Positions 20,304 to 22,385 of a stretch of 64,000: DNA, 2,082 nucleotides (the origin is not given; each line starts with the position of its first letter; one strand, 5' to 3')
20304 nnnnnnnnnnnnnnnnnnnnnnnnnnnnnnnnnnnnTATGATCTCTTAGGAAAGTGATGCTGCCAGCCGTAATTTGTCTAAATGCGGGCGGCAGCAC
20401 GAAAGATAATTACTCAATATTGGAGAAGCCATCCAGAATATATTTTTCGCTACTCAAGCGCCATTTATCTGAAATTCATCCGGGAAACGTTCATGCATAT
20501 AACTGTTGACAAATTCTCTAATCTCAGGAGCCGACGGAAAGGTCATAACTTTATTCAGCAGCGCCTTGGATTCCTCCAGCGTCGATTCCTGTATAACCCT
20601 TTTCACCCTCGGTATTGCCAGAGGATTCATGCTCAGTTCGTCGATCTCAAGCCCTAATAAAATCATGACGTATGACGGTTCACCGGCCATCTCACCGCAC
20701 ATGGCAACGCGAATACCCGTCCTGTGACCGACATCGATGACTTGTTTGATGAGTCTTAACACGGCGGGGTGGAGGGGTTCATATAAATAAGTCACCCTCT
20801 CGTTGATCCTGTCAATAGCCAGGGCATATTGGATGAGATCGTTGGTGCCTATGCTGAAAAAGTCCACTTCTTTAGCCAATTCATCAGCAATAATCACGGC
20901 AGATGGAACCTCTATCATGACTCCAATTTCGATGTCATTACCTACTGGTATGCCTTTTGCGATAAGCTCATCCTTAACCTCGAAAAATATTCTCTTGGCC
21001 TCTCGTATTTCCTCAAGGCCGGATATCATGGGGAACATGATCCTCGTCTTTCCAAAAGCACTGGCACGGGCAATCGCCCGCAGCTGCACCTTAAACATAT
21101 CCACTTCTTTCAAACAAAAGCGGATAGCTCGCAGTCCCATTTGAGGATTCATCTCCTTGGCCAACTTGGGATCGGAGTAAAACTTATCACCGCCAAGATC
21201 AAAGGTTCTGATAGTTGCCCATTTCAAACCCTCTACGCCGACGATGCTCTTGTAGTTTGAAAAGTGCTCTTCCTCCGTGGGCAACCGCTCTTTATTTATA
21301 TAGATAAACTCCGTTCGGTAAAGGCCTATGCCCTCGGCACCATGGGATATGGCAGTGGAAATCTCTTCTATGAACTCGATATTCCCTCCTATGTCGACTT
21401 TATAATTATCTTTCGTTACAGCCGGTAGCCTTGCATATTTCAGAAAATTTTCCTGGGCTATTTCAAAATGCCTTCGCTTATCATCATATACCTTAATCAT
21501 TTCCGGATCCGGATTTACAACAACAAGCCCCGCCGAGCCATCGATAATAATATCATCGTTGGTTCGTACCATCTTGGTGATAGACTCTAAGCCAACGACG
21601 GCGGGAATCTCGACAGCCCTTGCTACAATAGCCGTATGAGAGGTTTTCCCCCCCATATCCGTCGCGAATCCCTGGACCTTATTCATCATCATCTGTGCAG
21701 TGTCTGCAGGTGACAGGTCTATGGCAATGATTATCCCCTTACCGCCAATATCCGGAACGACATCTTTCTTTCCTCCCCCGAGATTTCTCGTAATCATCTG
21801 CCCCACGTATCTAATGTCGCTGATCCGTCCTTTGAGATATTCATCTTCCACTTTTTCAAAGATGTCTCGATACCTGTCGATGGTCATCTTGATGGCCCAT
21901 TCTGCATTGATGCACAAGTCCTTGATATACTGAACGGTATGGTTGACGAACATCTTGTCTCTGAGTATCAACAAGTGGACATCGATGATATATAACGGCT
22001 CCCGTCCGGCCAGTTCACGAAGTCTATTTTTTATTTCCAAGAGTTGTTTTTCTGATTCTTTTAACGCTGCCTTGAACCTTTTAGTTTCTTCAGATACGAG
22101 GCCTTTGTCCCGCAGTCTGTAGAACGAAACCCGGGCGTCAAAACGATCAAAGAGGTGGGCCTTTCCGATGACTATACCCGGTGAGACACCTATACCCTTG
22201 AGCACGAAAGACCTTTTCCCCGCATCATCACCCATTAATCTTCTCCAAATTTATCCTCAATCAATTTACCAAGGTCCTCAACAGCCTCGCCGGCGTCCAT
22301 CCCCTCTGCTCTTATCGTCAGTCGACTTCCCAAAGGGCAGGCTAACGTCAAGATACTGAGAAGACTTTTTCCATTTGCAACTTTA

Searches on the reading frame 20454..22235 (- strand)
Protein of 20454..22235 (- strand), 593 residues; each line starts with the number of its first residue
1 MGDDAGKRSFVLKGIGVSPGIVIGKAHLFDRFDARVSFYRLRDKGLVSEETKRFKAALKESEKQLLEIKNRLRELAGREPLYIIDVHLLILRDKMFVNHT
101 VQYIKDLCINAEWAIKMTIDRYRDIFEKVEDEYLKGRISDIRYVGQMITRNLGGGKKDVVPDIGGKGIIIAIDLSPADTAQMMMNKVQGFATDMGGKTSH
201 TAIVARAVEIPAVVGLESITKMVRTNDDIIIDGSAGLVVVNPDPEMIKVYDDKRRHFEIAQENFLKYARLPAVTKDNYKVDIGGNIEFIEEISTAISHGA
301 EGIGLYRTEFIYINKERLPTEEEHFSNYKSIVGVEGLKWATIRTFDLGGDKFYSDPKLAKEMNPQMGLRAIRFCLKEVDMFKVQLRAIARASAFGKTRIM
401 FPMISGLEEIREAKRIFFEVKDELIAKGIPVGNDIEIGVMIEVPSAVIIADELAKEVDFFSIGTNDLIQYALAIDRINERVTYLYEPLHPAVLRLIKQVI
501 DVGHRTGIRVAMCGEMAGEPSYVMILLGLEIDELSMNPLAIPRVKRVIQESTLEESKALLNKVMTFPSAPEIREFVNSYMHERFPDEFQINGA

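Call 33: search_protein_families(library=ncbifam, proteins=[window:20454-22235:-], max_evalue=0.00001)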
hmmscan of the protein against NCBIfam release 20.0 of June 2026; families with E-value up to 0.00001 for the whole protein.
window:20454-22235:- (593 aa): 24 families
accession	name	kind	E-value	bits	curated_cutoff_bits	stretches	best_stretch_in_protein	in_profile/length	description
TIGR01417.1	PTS_I_fam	equivalog_domain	1.2e-176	588.5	341.7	1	12-577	1-565/565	phosphoenolpyruvate--protein phosphotransferase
NF008382.0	PRK11177.1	equivalog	1.2e-172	575.6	824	1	12-583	2-572/575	phosphoenolpyruvate-protein phosphotransferase PtsI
NF008283.0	PRK11061.1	equivalog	6e-117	391.8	583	1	9-583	168-738/748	phosphoenolpyruvate--protein phosphotransferase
NF005057.0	PRK06464.1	equivalog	2.3e-60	204.6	598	2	359-552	596-789/798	phosphoenolpyruvate synthase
TIGR01418.1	PEP_synth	equivalog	3.4e-59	201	739.75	2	359-550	590-781/784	pyruvate, water dikinase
TIGR01828.1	pyru_phos_dikin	equivalog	1.2e-40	139.3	843.45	2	360-543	651-855/865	pyruvate, phosphate dikinase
NF008478.1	PRK11377.1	equivalog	1.4e-21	77.1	520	1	45-237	278-469/473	dihydroxyacetone kinase phosphoryl donor subunit DhaM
NF006153.0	PRK08296.1-5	subfamily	7.7e-12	44.4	578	1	166-240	533-605/608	hypothetical protein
NF052631.1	prodigiosin_PigC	equivalog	3.5e-11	41.7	1300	1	187-240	828-881/883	prodigiosin ligase PigC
NF006151.0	PRK08296.1-3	equivalog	7.4e-11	41.3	693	1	182-240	544-602/604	hypothetical protein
NF006150.0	PRK08296.1-2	subfamily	1.6e-09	36.6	650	1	160-249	526-614/633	hypothetical protein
NF006152.0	PRK08296.1-4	equivalog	2e-09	36.5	723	1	167-240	536-607/609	hypothetical protein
NF004878.0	PRK06241.1-3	subfamily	5.2e-09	34.8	945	1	184-240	832-888/891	phosphoenolpyruvate synthase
NF052632.1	undecylprod_RedH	equivalog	1.6e-08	33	1350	1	188-240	825-877/880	undecylprodigiosin ligase RedH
NF004531.0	PRK05878.1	equivalog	3.6e-08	32.4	456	1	168-239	386-455/534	pyruvate, phosphate dikinase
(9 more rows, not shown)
